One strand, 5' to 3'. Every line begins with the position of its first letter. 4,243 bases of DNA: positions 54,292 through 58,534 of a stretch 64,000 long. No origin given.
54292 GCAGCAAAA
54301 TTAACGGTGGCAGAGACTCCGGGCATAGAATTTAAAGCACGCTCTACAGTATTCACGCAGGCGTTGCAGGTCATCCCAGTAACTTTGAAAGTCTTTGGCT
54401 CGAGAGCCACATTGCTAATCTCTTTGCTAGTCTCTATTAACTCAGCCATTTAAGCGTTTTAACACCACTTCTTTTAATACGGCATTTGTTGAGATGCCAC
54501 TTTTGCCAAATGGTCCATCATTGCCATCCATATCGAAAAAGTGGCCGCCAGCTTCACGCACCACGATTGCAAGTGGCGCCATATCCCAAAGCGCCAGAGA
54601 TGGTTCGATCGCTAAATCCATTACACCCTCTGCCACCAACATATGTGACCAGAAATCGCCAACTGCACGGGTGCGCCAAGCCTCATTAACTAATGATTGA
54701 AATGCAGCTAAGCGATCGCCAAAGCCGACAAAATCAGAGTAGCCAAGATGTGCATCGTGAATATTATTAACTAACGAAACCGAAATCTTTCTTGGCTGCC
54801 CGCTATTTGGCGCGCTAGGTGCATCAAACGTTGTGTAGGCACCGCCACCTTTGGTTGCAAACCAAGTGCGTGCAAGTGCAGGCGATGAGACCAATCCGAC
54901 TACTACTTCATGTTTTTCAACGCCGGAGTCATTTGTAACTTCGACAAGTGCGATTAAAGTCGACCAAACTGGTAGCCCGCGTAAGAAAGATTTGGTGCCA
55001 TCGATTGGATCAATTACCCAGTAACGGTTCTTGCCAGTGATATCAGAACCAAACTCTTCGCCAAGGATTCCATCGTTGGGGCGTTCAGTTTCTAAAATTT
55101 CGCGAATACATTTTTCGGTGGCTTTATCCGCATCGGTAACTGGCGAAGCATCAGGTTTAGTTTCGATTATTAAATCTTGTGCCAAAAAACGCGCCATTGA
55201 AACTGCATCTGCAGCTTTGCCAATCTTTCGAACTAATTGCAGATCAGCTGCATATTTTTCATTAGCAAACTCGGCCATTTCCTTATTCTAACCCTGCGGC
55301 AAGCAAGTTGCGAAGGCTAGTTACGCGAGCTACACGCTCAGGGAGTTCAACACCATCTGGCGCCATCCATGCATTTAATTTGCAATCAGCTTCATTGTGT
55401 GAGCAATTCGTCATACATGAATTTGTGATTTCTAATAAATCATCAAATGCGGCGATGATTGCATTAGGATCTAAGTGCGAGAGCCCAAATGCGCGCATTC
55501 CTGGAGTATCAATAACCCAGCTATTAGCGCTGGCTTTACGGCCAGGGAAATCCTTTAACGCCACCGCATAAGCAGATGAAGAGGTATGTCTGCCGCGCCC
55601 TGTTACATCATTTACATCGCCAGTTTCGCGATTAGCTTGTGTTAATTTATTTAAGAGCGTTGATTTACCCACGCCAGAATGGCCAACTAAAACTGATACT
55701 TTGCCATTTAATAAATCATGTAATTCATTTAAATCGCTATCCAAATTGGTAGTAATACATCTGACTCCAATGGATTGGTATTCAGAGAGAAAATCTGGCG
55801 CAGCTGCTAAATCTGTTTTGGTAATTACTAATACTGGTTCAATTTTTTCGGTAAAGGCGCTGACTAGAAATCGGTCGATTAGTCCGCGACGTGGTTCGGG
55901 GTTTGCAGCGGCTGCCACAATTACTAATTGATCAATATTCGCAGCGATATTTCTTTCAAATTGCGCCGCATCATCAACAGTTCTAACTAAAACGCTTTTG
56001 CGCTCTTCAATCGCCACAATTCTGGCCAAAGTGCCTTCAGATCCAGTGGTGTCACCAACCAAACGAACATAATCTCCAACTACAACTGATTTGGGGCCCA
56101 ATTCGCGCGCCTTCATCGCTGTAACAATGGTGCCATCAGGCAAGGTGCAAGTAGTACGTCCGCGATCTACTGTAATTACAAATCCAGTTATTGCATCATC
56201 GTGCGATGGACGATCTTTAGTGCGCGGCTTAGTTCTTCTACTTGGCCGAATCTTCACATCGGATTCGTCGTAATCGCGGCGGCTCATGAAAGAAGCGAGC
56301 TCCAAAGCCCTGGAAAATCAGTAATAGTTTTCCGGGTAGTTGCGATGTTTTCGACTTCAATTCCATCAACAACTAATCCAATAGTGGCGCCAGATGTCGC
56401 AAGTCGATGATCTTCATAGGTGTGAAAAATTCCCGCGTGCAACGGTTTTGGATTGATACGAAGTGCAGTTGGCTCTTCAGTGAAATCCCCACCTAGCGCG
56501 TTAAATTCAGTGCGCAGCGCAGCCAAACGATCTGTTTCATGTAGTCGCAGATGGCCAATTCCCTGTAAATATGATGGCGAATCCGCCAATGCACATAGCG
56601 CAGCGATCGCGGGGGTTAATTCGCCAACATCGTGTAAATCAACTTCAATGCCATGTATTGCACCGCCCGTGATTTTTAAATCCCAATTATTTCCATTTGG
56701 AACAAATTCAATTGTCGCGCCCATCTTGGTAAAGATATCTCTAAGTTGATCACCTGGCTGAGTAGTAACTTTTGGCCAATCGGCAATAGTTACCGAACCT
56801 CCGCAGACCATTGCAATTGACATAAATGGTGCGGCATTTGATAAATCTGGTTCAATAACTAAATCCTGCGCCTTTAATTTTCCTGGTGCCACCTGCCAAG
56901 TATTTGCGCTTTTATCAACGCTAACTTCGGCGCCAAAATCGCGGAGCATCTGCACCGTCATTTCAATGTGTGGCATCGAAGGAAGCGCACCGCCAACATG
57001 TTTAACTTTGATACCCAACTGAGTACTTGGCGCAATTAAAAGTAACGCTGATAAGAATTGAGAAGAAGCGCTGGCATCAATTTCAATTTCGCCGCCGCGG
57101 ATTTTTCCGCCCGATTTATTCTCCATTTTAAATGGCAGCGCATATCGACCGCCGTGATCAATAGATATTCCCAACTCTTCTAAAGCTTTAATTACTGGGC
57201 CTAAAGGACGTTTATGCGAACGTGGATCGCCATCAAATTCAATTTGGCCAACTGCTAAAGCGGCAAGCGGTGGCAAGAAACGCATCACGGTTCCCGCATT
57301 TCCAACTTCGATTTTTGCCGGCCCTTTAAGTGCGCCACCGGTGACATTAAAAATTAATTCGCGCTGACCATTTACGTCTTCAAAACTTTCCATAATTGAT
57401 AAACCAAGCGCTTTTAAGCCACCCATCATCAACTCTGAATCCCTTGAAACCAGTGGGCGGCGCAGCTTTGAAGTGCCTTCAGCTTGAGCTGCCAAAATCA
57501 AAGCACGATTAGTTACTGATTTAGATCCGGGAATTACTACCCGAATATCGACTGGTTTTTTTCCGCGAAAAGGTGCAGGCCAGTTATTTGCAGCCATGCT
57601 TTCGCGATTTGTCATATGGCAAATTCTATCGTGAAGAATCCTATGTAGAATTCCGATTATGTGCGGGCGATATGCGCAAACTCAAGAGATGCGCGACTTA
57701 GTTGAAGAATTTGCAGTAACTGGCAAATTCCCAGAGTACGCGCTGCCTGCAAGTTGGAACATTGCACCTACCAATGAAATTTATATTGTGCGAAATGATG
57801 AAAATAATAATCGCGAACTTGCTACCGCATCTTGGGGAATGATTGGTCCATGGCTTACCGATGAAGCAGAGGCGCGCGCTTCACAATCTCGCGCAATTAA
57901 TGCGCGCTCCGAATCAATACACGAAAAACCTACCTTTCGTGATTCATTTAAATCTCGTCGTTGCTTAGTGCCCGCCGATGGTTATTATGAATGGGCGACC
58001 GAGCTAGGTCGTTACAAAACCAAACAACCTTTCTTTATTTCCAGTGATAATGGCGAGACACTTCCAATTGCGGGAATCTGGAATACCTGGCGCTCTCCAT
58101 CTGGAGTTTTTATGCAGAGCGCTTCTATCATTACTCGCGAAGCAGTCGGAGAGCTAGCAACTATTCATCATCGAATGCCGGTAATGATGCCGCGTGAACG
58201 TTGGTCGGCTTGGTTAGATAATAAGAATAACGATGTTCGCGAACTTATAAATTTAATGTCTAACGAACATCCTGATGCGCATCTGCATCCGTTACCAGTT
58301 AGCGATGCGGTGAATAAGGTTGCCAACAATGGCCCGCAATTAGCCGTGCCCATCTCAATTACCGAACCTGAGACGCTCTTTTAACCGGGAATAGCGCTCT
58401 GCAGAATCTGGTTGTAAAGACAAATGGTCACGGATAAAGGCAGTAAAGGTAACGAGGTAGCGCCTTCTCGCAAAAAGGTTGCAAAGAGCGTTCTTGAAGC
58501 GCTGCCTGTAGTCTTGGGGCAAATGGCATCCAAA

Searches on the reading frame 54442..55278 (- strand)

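Call 73: search_protein_families(library=pfam, proteins=[window:54442-55278:-], max_evalue=0.00001)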
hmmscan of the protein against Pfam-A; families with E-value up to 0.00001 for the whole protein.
window:54442-55278:- (278 aa): 1 family
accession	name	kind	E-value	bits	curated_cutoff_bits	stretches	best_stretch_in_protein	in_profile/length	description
PF00459.30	Inositol_P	-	4.6e-42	144.8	27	1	12-270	9-260/271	Inositol monophosphatase family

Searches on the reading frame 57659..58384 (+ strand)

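Call 73: search_protein_families(library=pfam, proteins=[window:57659-58384:+], max_evalue=0.00001)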
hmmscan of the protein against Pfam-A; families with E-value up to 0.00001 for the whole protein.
window:57659-58384:+ (241 aa): 1 family
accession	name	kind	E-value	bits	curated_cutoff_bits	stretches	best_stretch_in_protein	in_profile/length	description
PF02586.19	SRAP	-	2.5e-66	223.7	27.1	1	1-221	1-214/214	SOS response associated peptidase (SRAP)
